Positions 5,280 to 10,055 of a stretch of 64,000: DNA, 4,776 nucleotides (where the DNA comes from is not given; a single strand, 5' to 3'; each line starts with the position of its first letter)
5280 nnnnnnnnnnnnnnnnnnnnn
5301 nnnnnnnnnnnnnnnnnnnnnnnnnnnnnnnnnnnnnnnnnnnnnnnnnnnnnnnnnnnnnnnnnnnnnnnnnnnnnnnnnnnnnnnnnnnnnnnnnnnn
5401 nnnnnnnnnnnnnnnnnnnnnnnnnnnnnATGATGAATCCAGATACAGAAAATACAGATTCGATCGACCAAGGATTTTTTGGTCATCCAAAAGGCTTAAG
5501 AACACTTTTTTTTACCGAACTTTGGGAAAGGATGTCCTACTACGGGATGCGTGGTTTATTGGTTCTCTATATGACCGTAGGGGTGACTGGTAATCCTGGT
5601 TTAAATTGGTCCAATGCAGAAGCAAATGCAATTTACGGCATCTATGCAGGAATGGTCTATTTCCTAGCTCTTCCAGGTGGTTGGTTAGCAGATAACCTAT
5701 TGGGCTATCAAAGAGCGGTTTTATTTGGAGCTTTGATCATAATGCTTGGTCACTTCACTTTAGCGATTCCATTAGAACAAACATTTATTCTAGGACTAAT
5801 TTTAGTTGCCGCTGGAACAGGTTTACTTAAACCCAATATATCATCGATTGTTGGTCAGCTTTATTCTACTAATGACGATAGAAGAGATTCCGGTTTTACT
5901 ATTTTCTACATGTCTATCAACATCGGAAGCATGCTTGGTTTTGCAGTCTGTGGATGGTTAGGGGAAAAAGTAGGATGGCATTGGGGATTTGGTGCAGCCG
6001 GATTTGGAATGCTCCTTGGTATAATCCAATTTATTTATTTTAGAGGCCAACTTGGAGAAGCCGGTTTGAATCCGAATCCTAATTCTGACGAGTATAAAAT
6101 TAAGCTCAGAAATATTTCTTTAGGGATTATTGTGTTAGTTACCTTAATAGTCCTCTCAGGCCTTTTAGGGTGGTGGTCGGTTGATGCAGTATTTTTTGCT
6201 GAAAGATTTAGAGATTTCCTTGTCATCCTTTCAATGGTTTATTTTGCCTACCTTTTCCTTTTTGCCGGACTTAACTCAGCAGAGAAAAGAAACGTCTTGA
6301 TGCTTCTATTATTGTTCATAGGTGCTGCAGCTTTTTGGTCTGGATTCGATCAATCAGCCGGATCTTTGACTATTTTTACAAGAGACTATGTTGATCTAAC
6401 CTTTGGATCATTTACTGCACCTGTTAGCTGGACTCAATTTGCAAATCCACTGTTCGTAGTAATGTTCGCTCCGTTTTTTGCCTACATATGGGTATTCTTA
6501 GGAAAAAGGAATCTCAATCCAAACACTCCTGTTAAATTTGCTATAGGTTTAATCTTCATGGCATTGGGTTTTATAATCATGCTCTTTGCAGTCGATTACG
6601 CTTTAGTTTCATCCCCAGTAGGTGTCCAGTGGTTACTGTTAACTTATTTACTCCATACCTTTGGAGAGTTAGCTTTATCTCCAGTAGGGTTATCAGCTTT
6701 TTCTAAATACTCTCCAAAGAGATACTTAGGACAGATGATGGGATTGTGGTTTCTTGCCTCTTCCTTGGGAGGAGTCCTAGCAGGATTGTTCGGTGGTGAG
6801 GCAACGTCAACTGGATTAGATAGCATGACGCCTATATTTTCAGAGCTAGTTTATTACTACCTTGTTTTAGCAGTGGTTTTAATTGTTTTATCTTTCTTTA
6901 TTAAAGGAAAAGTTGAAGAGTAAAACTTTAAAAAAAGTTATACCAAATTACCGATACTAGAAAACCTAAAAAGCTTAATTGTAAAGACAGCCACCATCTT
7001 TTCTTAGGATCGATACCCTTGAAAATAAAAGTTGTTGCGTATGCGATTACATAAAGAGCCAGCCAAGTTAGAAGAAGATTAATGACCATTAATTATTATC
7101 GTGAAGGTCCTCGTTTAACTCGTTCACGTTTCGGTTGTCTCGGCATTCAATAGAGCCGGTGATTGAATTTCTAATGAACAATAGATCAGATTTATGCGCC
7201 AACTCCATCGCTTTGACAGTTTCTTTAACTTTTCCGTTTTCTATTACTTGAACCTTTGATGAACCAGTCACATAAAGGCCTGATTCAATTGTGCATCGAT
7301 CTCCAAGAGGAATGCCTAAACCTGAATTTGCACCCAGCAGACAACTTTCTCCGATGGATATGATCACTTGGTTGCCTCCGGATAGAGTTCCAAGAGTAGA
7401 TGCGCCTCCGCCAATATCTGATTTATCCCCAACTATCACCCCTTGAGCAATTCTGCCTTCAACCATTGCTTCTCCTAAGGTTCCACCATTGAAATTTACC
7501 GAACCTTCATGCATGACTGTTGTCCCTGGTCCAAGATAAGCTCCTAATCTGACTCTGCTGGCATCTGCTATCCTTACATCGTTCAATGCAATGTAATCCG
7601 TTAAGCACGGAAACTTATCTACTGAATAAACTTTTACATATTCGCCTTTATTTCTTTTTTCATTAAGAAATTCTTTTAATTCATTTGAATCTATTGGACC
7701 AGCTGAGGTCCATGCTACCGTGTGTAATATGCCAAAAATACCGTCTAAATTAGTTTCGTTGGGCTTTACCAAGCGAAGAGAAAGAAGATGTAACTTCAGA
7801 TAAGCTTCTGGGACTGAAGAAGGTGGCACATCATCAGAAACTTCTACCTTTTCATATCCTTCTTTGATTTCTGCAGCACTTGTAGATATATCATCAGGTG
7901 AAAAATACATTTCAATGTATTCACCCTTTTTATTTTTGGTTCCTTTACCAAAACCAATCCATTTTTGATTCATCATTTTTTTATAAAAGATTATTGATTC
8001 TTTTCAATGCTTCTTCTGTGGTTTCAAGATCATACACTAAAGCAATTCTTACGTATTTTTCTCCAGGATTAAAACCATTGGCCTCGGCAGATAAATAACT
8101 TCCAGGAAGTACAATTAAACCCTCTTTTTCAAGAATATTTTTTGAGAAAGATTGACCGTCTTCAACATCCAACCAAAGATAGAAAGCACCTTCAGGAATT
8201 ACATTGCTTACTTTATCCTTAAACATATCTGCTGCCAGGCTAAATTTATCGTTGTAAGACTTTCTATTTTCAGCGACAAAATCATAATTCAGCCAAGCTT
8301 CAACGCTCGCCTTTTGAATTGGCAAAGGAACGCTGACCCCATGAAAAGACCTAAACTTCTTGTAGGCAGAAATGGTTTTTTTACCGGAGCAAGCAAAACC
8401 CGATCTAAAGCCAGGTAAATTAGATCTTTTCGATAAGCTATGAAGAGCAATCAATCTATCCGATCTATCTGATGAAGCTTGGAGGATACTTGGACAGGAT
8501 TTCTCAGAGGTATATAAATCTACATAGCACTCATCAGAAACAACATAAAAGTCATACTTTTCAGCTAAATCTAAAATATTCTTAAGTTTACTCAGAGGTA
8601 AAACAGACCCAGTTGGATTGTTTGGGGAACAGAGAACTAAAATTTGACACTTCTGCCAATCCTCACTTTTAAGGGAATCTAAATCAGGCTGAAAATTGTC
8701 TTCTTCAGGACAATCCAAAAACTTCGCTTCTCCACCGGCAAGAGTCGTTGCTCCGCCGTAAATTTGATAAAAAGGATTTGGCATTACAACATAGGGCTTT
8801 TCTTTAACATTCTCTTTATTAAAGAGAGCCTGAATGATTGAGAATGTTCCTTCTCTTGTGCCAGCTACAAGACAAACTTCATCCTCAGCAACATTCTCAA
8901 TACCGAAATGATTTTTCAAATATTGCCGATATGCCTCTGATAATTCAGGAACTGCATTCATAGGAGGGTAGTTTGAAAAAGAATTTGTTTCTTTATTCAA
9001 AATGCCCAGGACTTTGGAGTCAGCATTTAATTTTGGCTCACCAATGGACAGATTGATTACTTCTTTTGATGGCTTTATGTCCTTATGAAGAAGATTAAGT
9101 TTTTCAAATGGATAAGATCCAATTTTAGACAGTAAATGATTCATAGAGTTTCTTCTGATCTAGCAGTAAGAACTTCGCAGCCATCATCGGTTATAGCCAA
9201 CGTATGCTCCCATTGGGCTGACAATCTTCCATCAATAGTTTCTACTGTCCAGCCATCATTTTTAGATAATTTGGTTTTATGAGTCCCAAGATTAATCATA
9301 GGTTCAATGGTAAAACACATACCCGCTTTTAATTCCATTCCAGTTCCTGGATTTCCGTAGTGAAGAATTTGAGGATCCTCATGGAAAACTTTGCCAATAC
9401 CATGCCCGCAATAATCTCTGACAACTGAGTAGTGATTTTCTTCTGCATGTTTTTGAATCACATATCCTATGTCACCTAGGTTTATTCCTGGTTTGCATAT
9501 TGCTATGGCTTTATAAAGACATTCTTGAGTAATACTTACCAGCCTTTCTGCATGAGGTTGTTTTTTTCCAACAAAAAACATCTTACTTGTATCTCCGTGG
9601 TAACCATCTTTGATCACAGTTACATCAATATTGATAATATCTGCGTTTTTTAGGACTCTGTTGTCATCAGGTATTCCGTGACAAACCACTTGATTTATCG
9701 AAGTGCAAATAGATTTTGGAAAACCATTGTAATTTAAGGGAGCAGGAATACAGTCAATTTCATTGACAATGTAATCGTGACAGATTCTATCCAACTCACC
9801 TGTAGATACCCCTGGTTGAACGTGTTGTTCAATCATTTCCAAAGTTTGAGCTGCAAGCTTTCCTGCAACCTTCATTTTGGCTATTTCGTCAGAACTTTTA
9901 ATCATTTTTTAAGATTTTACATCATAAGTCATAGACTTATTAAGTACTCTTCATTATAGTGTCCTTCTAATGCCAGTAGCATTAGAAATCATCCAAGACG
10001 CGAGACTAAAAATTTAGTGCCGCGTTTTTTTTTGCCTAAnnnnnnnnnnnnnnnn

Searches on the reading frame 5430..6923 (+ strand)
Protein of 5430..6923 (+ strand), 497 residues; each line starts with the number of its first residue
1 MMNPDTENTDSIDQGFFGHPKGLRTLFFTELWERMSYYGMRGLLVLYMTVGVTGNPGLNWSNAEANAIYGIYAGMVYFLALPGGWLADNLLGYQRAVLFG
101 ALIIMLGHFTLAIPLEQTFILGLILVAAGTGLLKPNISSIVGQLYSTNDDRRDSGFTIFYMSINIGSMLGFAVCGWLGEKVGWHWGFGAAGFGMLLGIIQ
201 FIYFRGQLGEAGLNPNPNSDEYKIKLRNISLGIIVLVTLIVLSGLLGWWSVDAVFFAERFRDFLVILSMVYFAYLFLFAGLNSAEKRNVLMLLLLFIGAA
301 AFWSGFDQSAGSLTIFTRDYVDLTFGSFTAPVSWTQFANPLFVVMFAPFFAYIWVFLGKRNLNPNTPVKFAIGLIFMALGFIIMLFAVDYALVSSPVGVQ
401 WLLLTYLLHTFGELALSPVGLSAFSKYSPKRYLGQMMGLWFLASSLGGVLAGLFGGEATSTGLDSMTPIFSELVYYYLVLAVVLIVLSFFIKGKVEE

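Call 10: search_protein_families(library=ncbifam, proteins=[window:5430-6923:+], max_evalue=0.000001)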
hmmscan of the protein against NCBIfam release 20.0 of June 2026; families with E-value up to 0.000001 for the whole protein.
window:5430-6923:+ (497 aa): 5 families
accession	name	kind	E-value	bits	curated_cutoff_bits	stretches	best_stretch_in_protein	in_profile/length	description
TIGR00924.1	yjdL_sub1_fam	subfamily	2e-115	386.5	130.2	1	15-487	4-467/475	oligopeptide:H+ symporter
NF007137.0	PRK09584.1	equivalog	1.5e-66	225.1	728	1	5-457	5-440/500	dipeptide/tripeptide permease DtpA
NF007575.0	PRK10207.1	equivalog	1.4e-56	192.3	856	1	12-486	5-474/489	dipeptide/tripeptide permease DtpB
NF012006.0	PRK15462.1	subfamily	2.2e-46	158.6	623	1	25-469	13-448/493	dipeptide permease DtpD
TIGR00926.1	2A1704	subfamily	1.2e-24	86.7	821.6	1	24-178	6-164/671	oligopeptide:H+ symporter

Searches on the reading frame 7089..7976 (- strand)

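Call 10: search_protein_families(library=ncbifam, proteins=[window:7089-7976:-], max_evalue=0.000001)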
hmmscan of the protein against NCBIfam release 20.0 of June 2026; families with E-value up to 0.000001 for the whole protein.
window:7089-7976:- (295 aa): 3 families
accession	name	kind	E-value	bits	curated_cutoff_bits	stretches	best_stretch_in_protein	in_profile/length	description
TIGR03536.1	DapD_gpp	equivalog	1.6e-115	385.6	518.45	1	44-295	89-341/341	2,3,4,5-tetrahydropyridine-2,6-dicarboxylate N-succinyltransferase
TIGR03535.1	DapD_actino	equivalog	6.4e-107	357.3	441.5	1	43-294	63-320/320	2,3,4,5-tetrahydropyridine-2,6-dicarboxylate N-succinyltransferase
NF008808.1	PRK11830.1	equivalog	3.3e-07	30.1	204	1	115-252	53-194/243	2,3,4,5-tetrahydropyridine-2,6-dicarboxylate N-succinyltransferase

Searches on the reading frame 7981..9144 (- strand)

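Call 10: search_protein_families(library=ncbifam, proteins=[window:7981-9144:-], max_evalue=0.000001)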
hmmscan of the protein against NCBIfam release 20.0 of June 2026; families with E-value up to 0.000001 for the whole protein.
window:7981-9144:- (387 aa): 65 families (the best 25 are shown)
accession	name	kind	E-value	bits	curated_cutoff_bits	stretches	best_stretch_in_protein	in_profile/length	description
TIGR03538.1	DapC_gpp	equivalog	7.6e-122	407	474.6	1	1-386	1-394/395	succinyldiaminopimelate transaminase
NF004494.0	PRK05839.1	equivalog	8e-95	317.7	485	1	9-386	4-371/376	succinyldiaminopimelate transaminase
TIGR03537.1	DapC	equivalog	1.3e-63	215.1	453.6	1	31-384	4-348/350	succinyldiaminopimelate transaminase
NF006756.0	PRK09276.1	subfamily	1.9e-62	211.4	507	1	5-386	8-385/387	LL-diaminopimelate aminotransferase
TIGR03540.1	DapC_direct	equivalog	1.4e-59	202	593.25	1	5-385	6-382/383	LL-diaminopimelate aminotransferase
NF041364.1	GntC_guanitoxin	equivalog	1e-57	195.7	415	1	30-386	1-356/356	guanitoxin biosynthesis PLP-dependent (S)-gamma-hydroxy-L-arginine cyclodehydratase GntC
NF005977.0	PRK08068.1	subfamily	2e-48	165.6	494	1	19-386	24-386/391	transaminase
NF005815.0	PRK07681.1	equivalog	2.7e-47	161.7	545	1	14-385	18-384/399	LL-diaminopimelate aminotransferase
NF004975.0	PRK06348.1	equivalog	5e-46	157.4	549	1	24-386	26-382/384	pyridoxal phosphate-dependent aminotransferase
TIGR03539.1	DapC_actino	equivalog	9e-46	156.6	355.65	1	10-383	3-356/357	succinyldiaminopimelate transaminase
NF041091.1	asp_aminotase_Arch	equivalog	2.6e-45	154.9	550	1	23-386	23-374/376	aspartate aminotransferase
NF004937.0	PRK06290.1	equivalog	3.3e-44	151.2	585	1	21-336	38-349/410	LL-diaminopimelate aminotransferase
NF006229.0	PRK08361.1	equivalog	1.1e-43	149.8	624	1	19-385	25-386/391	aspartate aminotransferase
NF005613.0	PRK07366.1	equivalog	1.9e-42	145.7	486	1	22-387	25-388/391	LL-diaminopimelate aminotransferase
NF006604.0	PRK09148.1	equivalog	9.7e-41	140.1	648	1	5-385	8-387/406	LL-diaminopimelate aminotransferase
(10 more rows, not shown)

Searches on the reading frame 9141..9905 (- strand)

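Call 10: search_protein_families(library=ncbifam, proteins=[window:9141-9905:-], max_evalue=0.000001)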
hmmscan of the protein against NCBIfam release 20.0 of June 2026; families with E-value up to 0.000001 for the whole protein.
window:9141-9905:- (254 aa): 10 families
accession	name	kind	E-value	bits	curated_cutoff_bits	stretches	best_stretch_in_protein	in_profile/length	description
TIGR00500.1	met_pdase_I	equivalog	4.6e-101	337.5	171.35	1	2-248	3-246/247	type I methionyl aminopeptidase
NF008970.0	PRK12318.1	equivalog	2.5e-78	263.3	267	1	1-248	42-288/291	methionyl aminopeptidase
NF009533.0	PRK12897.1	equivalog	6.7e-62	209.1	488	1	2-247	4-246/248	type I methionyl aminopeptidase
NF005583.0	PRK07281.1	equivalog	5.2e-49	167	445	1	104-253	135-284/286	methionyl aminopeptidase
TIGR00501.1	met_pdase_II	equivalog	1.4e-25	90.5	222.65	1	10-208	7-195/295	type II methionyl aminopeptidase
NF040821.1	dipep_PepQ_Arch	equivalog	6.5e-15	55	630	1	1-206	121-316/346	Xaa-Pro dipeptidase PepQ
NF007310.0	PRK09795.1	equivalog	4.6e-12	45.4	393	1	2-207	127-327/361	aminopeptidase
TIGR00495.1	crvDNA_42K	hypoth_equivalog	2.7e-09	36.2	430.05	1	7-163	19-182/383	ErbB3-binding protein EBP1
NF008131.0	PRK10879.1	equivalog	8.6e-09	34.7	465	1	2-146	173-311/438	Xaa-Pro aminopeptidase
NF043017.1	DimsulpropLyDddP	equivalog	1.1e-07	31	600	0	2-206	205-410/443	dimethylsulfonioproprionate lyase DddP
